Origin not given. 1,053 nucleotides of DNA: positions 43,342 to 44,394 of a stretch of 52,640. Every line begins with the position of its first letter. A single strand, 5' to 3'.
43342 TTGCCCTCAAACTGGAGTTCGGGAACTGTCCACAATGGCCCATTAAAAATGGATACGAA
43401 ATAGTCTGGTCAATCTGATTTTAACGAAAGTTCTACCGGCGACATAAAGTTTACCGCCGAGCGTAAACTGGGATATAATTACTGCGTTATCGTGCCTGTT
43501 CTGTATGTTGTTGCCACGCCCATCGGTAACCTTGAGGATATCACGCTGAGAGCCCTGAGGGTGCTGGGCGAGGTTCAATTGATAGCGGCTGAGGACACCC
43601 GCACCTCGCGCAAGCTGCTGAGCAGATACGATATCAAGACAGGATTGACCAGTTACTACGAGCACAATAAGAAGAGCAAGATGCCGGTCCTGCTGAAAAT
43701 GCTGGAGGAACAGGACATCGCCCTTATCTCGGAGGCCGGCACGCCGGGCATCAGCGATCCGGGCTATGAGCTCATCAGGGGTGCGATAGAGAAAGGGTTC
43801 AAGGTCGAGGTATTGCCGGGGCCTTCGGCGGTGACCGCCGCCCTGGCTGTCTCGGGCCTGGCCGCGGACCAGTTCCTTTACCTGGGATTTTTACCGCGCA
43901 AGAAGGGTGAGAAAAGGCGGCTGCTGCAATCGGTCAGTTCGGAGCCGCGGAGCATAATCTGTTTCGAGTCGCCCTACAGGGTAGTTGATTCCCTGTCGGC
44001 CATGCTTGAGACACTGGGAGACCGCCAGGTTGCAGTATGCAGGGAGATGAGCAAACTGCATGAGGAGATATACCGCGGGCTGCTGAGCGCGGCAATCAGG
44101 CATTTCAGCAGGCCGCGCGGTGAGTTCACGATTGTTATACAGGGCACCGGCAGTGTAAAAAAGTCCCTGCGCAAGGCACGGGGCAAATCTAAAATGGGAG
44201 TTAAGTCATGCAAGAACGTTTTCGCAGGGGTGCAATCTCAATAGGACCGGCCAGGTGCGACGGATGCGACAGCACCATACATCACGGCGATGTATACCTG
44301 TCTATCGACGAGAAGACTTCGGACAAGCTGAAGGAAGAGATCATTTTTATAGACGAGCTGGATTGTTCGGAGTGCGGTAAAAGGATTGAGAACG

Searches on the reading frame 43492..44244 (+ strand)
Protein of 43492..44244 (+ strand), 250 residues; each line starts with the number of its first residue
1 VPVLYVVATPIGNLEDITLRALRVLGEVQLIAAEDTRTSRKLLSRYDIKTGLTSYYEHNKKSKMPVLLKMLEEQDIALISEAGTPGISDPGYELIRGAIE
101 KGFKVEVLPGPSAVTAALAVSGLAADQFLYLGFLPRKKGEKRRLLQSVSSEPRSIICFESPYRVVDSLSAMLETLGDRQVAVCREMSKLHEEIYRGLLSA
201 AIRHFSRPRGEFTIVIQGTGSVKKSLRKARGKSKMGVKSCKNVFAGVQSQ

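Call 10: search_protein_families(library=pfam, proteins=[window:43492-44244:+], max_evalue=0.0001)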
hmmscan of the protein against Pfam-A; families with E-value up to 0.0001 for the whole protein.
window:43492-44244:+ (250 aa): 1 family
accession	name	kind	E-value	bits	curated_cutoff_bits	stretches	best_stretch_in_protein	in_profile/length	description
PF00590.25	TP_methylase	-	7.6e-32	111.4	27.8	1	4-200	2-210/212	Tetrapyrrole (Corrin/Porphyrin) Methylases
